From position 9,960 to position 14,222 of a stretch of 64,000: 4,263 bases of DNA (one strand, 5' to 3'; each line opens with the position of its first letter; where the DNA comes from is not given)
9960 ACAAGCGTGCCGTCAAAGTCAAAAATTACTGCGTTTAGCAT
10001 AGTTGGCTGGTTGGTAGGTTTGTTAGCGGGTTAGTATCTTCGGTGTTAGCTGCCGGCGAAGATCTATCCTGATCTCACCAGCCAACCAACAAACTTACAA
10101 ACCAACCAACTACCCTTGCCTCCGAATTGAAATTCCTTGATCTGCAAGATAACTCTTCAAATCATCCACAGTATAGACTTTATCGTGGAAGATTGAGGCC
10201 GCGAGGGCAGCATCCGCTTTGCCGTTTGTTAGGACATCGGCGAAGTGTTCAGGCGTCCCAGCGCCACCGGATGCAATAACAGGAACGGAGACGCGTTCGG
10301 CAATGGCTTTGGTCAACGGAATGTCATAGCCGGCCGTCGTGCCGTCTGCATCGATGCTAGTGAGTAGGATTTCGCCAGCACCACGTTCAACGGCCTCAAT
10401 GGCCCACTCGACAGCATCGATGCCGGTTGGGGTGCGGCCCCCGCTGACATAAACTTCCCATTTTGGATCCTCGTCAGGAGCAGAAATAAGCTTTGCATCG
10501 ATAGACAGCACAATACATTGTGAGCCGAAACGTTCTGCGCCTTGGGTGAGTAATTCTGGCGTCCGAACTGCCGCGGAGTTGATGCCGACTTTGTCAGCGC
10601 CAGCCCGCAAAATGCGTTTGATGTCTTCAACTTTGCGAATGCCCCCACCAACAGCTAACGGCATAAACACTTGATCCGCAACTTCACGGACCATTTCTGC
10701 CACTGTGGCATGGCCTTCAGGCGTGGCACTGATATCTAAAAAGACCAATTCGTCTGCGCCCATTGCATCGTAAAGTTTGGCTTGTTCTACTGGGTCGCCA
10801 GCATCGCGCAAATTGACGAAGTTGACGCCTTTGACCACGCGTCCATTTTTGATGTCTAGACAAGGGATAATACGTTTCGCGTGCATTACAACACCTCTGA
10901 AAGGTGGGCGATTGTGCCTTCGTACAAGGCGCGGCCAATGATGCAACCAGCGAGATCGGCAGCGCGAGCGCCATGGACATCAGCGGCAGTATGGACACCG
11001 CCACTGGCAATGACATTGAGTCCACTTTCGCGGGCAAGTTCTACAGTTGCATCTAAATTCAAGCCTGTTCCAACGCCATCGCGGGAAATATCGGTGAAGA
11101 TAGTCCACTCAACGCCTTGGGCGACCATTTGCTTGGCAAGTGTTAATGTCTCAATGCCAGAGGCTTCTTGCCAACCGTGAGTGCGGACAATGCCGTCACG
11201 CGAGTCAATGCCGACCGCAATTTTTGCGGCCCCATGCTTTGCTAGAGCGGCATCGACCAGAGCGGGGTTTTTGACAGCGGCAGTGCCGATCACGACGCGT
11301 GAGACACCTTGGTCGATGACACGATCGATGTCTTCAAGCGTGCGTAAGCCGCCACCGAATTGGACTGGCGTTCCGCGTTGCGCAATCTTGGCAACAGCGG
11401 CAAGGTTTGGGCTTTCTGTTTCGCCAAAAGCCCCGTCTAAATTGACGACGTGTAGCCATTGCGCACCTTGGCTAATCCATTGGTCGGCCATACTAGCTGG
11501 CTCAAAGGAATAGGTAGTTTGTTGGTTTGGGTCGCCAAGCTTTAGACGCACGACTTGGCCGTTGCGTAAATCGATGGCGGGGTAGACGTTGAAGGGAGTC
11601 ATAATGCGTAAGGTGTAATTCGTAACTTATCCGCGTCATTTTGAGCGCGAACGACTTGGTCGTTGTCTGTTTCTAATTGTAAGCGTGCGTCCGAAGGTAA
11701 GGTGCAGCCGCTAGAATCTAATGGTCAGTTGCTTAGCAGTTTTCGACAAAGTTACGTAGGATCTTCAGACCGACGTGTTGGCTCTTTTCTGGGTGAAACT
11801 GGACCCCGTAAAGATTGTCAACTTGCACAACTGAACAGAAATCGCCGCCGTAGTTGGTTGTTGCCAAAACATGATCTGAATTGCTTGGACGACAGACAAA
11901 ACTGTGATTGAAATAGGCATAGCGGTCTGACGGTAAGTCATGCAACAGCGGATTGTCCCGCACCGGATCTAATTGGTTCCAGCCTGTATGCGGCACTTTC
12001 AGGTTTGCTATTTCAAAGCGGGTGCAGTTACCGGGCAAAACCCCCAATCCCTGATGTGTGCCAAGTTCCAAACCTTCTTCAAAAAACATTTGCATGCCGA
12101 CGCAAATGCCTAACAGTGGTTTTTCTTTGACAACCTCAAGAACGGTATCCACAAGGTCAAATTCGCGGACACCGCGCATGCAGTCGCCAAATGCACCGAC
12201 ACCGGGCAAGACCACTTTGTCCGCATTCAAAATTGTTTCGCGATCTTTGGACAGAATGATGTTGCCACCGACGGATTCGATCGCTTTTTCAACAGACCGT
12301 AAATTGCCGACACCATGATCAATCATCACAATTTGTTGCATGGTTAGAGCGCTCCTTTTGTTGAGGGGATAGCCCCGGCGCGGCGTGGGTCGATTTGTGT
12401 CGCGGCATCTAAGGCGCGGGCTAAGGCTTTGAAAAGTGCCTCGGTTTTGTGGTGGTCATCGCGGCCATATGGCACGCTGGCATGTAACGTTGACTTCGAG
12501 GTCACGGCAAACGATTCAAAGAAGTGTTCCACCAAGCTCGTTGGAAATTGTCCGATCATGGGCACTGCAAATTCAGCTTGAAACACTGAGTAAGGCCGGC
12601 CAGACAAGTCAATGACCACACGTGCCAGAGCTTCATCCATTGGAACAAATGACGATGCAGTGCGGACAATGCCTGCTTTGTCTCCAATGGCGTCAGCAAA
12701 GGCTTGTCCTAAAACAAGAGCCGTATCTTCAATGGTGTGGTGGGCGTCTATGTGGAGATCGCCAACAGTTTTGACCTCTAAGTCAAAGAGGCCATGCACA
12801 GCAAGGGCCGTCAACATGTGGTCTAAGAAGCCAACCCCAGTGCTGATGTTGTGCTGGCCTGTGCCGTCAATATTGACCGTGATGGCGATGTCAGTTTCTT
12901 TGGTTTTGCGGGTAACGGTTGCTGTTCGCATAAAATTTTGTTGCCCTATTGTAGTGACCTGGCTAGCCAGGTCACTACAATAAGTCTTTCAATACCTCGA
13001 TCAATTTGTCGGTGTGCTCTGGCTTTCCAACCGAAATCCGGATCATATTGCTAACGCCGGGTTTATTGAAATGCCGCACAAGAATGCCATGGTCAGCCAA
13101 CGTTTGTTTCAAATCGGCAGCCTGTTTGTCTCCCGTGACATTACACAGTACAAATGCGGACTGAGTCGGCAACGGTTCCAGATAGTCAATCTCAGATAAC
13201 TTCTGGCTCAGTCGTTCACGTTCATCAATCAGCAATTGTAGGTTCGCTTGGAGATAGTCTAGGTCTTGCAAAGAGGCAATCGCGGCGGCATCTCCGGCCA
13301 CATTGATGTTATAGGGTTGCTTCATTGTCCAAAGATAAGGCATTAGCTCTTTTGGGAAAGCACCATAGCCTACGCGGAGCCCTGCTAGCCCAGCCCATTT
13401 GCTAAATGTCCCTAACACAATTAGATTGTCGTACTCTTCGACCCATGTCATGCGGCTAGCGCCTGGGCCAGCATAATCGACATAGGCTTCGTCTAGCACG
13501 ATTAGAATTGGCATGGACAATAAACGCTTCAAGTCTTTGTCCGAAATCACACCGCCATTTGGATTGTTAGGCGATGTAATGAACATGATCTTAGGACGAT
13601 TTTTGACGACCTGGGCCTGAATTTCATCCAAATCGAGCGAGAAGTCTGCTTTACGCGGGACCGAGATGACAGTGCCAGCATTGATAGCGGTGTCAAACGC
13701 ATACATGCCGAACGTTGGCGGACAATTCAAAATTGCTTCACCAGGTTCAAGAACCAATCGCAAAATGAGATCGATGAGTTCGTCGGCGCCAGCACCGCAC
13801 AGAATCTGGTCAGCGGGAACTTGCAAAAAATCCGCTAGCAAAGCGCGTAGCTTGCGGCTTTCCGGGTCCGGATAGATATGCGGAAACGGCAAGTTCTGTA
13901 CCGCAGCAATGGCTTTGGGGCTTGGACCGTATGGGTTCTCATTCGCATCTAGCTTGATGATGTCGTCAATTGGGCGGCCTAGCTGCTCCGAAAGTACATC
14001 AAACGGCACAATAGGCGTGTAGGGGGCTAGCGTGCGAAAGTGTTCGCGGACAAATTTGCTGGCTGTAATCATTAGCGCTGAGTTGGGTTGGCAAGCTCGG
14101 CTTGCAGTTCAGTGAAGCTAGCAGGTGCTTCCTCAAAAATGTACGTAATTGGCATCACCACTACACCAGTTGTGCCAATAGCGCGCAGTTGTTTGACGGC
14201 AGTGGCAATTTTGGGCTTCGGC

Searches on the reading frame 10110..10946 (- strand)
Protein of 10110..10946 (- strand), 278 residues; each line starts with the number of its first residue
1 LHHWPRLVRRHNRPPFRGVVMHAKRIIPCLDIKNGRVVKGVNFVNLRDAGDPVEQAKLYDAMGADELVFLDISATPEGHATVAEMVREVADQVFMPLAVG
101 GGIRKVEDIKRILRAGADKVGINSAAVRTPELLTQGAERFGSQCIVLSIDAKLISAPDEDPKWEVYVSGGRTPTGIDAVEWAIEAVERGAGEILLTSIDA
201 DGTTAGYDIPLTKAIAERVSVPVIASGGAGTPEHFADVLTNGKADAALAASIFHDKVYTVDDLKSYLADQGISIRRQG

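Call 7: search_protein_families(library=ncbifam, proteins=[window:10110-10946:-])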
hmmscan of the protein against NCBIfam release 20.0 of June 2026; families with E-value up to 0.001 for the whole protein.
window:10110-10946:- (278 aa): 30 families (the best 25 are shown)
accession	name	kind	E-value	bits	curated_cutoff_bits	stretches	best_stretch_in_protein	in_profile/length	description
TIGR00735.1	hisF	equivalog_domain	3.9e-111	370.4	294.55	1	21-275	1-254/254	imidazole glycerol phosphate synthase subunit HisF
TIGR03572.1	WbuZ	equivalog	4e-82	275.1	299.7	1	21-254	1-231/232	glycosyl amidation-associated protein WbuZ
NF038364.1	AglZ_HisF2_fam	equivalog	4.8e-67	225.9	310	1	24-253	3-228/248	AglZ/HisF2 family acetamidino modification protein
NF010112.0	PRK13585.1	equivalog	1.2e-41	142.8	243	1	25-259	4-231/241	1-(5-phosphoribosyl)-5-[(5-phosphoribosylamino)methylideneamino]imidazole-4-carboxamide isomerase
TIGR00007.1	TIGR00007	equivalog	1.4e-36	126.3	228.95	1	26-244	1-213/231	1-(5-phosphoribosyl)-5-[(5-phosphoribosylamino)methylideneamino]imidazole-4-carboxamide isomerase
TIGR01919.1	hisA-trpF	equivalog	2.9e-21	76.1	306.45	1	26-240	5-213/243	bifunctional 1-(5-phosphoribosyl)-5-((5-phosphoribosylamino)methylideneamino)imidazole-4-carboxamide isomerase/phosphoribosylanthranilate is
NF010113.0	PRK13586.1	equivalog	1.5e-15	57.6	238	1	25-234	3-203/232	1-(5-phosphoribosyl)-5-((5-phosphoribosylamino)methylideneamino)imidazole-4-carboxamide isomerase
NF010114.0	PRK13587.1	equivalog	5e-13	49.2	305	1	68-235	50-207/234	1-(5-phosphoribosyl)-5-((5-phosphoribosylamino)methylideneamino)imidazole-4-carboxamide isomerase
NF003156.0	PRK04128.1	equivalog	2.7e-12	47.1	285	1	25-257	3-219/231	1-(5-phosphoribosyl)-5-((5-phosphoribosylamino)methylideneamino)imidazole-4-carboxamide isomerase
NF010712.0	PRK14114.1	equivalog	1.4e-09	37.8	327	1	27-266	4-239/241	1-(5-phosphoribosyl)-5-((5-phosphoribosylamino)methylideneamino)imidazole-4-carboxamide isomerase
TIGR02129.1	hisA_euk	equivalog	4.7e-09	36.3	229.3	1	86-262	69-249/255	phosphoribosylformimino-5-aminoimidazole carboxamide ribotide isomerase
TIGR00734.1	hisAF_rel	hypoth_equivalog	5.7e-09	36.1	179.85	1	59-125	150-215/221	HisA/HisF family protein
NF005819.0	PRK07695.1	equivalog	1.3e-08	34.7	251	1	178-256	104-184/205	thiazole tautomerase TenI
NF003198.0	PRK04169.1-2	subfamily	3.4e-08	32.9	247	1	68-126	172-229/249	geranylgeranylglyceryl/heptaprenylglyceryl phosphate synthase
TIGR03997.1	mycofact_OYE_2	equivalog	2.8e-07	29.3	793.15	1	203-247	267-311/645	mycofactocin system FadH/OYE family oxidoreductase 2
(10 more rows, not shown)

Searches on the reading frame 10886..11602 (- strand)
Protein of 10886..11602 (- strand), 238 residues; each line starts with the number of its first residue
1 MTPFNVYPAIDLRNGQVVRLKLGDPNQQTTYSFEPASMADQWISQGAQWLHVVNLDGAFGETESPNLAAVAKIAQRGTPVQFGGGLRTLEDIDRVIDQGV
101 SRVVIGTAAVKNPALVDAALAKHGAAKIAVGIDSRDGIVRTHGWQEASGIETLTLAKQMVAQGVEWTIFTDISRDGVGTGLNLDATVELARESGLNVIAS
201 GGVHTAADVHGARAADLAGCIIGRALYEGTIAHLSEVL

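Call 7: search_protein_families(library=ncbifam, proteins=[window:10886-11602:-])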
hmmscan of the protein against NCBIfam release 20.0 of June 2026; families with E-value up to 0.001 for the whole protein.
window:10886-11602:- (238 aa): 14 families
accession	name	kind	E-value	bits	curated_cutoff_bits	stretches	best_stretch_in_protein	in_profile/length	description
TIGR00007.1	TIGR00007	equivalog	5.7e-71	238.8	228.95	1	6-232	1-227/231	1-(5-phosphoribosyl)-5-[(5-phosphoribosylamino)methylideneamino]imidazole-4-carboxamide isomerase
NF010112.0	PRK13585.1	equivalog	3.1e-61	207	243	1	4-232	3-230/241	1-(5-phosphoribosyl)-5-[(5-phosphoribosylamino)methylideneamino]imidazole-4-carboxamide isomerase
TIGR01919.1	hisA-trpF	equivalog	2.2e-40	138.7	306.45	1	4-230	3-232/243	bifunctional 1-(5-phosphoribosyl)-5-((5-phosphoribosylamino)methylideneamino)imidazole-4-carboxamide isomerase/phosphoribosylanthranilate is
NF003156.0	PRK04128.1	equivalog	9.5e-40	136.9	285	1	4-232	2-220/231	1-(5-phosphoribosyl)-5-((5-phosphoribosylamino)methylideneamino)imidazole-4-carboxamide isomerase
NF010712.0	PRK14114.1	equivalog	1.6e-28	99.8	327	1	6-232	3-232/241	1-(5-phosphoribosyl)-5-((5-phosphoribosylamino)methylideneamino)imidazole-4-carboxamide isomerase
NF010114.0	PRK13587.1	equivalog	2.4e-26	92.8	305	1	5-227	3-225/234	1-(5-phosphoribosyl)-5-((5-phosphoribosylamino)methylideneamino)imidazole-4-carboxamide isomerase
NF010113.0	PRK13586.1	equivalog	4.4e-24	85.4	238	1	5-232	3-227/232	1-(5-phosphoribosyl)-5-((5-phosphoribosylamino)methylideneamino)imidazole-4-carboxamide isomerase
TIGR00735.1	hisF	equivalog_domain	2.1e-23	82.9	294.55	1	6-216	6-221/254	imidazole glycerol phosphate synthase subunit HisF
TIGR03572.1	WbuZ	equivalog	8e-23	81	299.7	1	8-211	8-214/232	glycosyl amidation-associated protein WbuZ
NF038364.1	AglZ_HisF2_fam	equivalog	4.6e-22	78.6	310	1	59-218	54-220/248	AglZ/HisF2 family acetamidino modification protein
TIGR00734.1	hisAF_rel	hypoth_equivalog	3.1e-10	40.3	179.85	1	5-231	2-221/221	HisA/HisF family protein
NF002231.0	PRK01130.1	subfamily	3.1e-05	23.1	189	0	61-109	164-213/230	putative N-acetylmannosamine-6-phosphate 2-epimerase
NF041303.1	Indglycph_syn_Halo_TrpC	equivalog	0.00049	19.5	380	0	190-233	200-243/250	indole-3-glycerol phosphate synthase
NF001372.0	PRK00278.1-4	subfamily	0.0005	19.2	370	0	71-116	240-285/295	indole-3-glycerol phosphate synthase TrpC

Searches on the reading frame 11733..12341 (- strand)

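Call 7: search_protein_families(library=ncbifam, proteins=[window:11733-12341:-])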
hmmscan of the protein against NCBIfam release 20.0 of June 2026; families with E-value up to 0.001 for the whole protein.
window:11733-12341:- (202 aa): 16 families
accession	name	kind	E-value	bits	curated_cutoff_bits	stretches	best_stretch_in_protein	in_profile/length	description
TIGR01855.1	IMP_synth_hisH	equivalog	1.9e-68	230.2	105.4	1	4-200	1-197/198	imidazole glycerol phosphate synthase subunit HisH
NF010608.0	PRK14004.1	equivalog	1.7e-43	148.7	216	1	4-200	2-208/210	imidazole glycerol phosphate synthase subunit HisH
NF001975.0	PRK00758.1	equivalog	4.4e-10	39.5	198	1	31-202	34-182/185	GMP synthase subunit A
TIGR00888.1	guaA_Nterm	equivalog_domain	9.3e-10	38.2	172.15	1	73-201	70-183/188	glutamine-hydrolyzing GMP synthase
NF005072.0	PRK06490.1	equivalog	2.8e-08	33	339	1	59-189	80-190/251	glutamine amidotransferase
NF006562.0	PRK09065.1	equivalog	3.5e-08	33.3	205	1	125-196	129-200/242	glutamine amidotransferase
TIGR01737.1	FGAM_synth_I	equivalog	1.1e-07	31.4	177.8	1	15-95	15-100/228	phosphoribosylformylglycinamidine synthase I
NF005367.0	PRK06895.1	equivalog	3.7e-07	30.2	265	1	110-200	92-187/190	anthranilate synthase component II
NF002957.0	PRK03619.1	equivalog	6.6e-07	28.9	212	1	18-95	18-101/222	phosphoribosylformylglycinamidine synthase subunit PurQ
NF000848.1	PRK00074.1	equivalog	3e-06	26.1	400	1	73-201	70-186/512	glutamine-hydrolyzing GMP synthase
TIGR03800.1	PLP_synth_Pdx2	equivalog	1.4e-05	25.1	105.55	0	12-91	9-88/184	pyridoxal 5'-phosphate synthase glutaminase subunit PdxT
NF001989.1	PRK00784.1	equivalog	3.2e-05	22.8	273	1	28-105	275-358/480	cobyric acid synthase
TIGR00566.1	trpG_papA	subfamily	4.9e-05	23.2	121.05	1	60-200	61-191/192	glutamine amidotransferase of anthranilate synthase or aminodeoxychorismate synthase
NF005849.0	PRK07765.1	equivalog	0.00011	21.6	308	0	61-202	66-192/219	aminodeoxychorismate/anthranilate synthase component II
NF010081.0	PRK13566.1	equivalog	0.00031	19.1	645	1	59-201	585-719/729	anthranilate synthase component I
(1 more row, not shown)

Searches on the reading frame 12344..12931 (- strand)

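Call 7: search_protein_families(library=ncbifam, proteins=[window:12344-12931:-])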
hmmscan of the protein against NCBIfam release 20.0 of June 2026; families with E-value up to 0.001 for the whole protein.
window:12344-12931:- (195 aa): 13 families
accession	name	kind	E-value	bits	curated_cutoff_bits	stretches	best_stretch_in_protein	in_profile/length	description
NF002116.0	PRK00951.2-6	equivalog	9e-91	303.2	269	1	2-195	4-197/197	imidazoleglycerol-phosphate dehydratase HisB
NF002109.0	PRK00951.1-5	equivalog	2.6e-83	278.6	278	1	1-195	2-196/196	imidazoleglycerol-phosphate dehydratase HisB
NF002111.0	PRK00951.2-1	equivalog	4.5e-82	274.3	231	1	1-195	3-194/194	imidazoleglycerol-phosphate dehydratase HisB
NF002110.2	PRK00951.1-6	equivalog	1.2e-80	269.9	266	1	2-195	1-199/199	imidazoleglycerol-phosphate dehydratase HisB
NF002115.0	PRK00951.2-5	equivalog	3.7e-75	252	289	1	1-195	2-195/195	imidazoleglycerol-phosphate dehydratase HisB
NF002106.0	PRK00951.1-1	equivalog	3.5e-72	242.2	283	1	1-195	3-197/197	imidazoleglycerol-phosphate dehydratase HisB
NF002112.0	PRK00951.2-2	equivalog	4.7e-72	241.8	315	1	1-195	1-194/194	imidazoleglycerol-phosphate dehydratase HisB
NF003937.0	PRK05446.1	equivalog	6.7e-72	242.4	443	1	2-195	167-355/355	bifunctional histidinol-phosphatase/imidazoleglycerol-phosphate dehydratase HisB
NF002107.0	PRK00951.1-2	equivalog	5.1e-71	238.4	267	1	1-194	1-193/194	imidazoleglycerol-phosphate dehydratase HisB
NF002108.0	PRK00951.1-3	equivalog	7.2e-69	231.6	328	1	1-195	9-203/205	imidazoleglycerol-phosphate dehydratase HisB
NF002114.0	PRK00951.2-4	equivalog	7.6e-62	208.3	189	1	5-195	3-190/190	imidazoleglycerol-phosphate dehydratase HisB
NF002113.0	PRK00951.2-3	equivalog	1.3e-59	201.3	288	1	1-194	1-189/190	imidazoleglycerol-phosphate dehydratase HisB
NF010121.0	PRK13598.1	equivalog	3e-46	157.6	295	1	2-195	3-193/193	imidazoleglycerol-phosphate dehydratase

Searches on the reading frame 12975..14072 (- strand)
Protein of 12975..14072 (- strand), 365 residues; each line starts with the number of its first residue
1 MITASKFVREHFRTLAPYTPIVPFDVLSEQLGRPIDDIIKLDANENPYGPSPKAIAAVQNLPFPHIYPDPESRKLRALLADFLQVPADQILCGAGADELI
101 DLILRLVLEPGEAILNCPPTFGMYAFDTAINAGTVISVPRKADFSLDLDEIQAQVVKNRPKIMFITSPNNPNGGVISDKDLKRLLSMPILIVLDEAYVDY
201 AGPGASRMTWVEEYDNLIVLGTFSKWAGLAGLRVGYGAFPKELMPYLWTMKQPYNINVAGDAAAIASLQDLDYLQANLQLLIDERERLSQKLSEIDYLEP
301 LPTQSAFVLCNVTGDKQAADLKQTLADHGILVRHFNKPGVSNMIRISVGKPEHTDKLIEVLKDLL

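Call 7: search_protein_families(library=ncbifam, proteins=[window:12975-14072:-])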
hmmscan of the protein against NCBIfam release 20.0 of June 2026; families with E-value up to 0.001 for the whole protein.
window:12975-14072:- (365 aa): 61 families (the best 25 are shown)
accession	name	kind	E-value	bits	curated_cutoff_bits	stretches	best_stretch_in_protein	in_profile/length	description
TIGR01141.1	hisC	equivalog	9.2e-95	317.5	276.55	1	9-363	1-348/349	histidinol-phosphate transaminase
NF002878.0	PRK03321.1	subfamily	2.9e-66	223.6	374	1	31-363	17-347/352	histidinol-phosphate transaminase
NF003496.0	PRK05166.1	equivalog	3.1e-66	223.6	540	1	4-363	6-368/373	histidinol-phosphate transaminase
NF002877.0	PRK03317.1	equivalog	1.1e-57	195.6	409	1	39-363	34-365/374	histidinol-phosphate transaminase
TIGR01140.1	L_thr_O3P_dcar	equivalog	6e-56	190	290.55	1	28-362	9-331/331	threonine-phosphate decarboxylase CobD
NF006014.0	PRK08153.1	equivalog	1.3e-55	188.8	510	1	19-362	18-361/370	pyridoxal phosphate-dependent aminotransferase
NF002726.0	PRK02610.1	equivalog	1.2e-51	175.7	391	1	6-364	3-368/374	histidinol-phosphate transaminase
NF006580.0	PRK09105.1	subfamily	5.6e-42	143.9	444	1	37-361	47-367/375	pyridoxal phosphate-dependent aminotransferase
NF051461.1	pyoverd_PtaA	equivalog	8.3e-34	116.9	500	1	35-361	33-356/359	pyoverdine biosynthesis transaminase PtaA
NF041364.1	GntC_guanitoxin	equivalog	3.4e-28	98.6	415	1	58-352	24-343/356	guanitoxin biosynthesis PLP-dependent (S)-gamma-hydroxy-L-arginine cyclodehydratase GntC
NF006225.0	PRK08354.1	equivalog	5.5e-27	95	288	1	80-364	53-315/318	putative aminotransferase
NF005915.1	PRK07908.1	equivalog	2.6e-26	92.8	360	1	66-361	43-331/332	Rv2231c family histidinol phosphate aminotransferase CobC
NF005305.0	PRK06836.1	equivalog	8.2e-25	87.9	376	1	84-345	95-370/396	pyridoxal phosphate-dependent aminotransferase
NF053748.1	bifunc_CobBC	exception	1.6e-23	83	950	1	67-361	512-796/797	bifunctional hydrogenobyrinic acid a,c-diamide synthase/histidinol phosphate aminotransferase CobBC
NF004770.0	PRK06108.1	subfamily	4.5e-20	71.8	422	1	84-327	93-350/396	pyridoxal phosphate-dependent aminotransferase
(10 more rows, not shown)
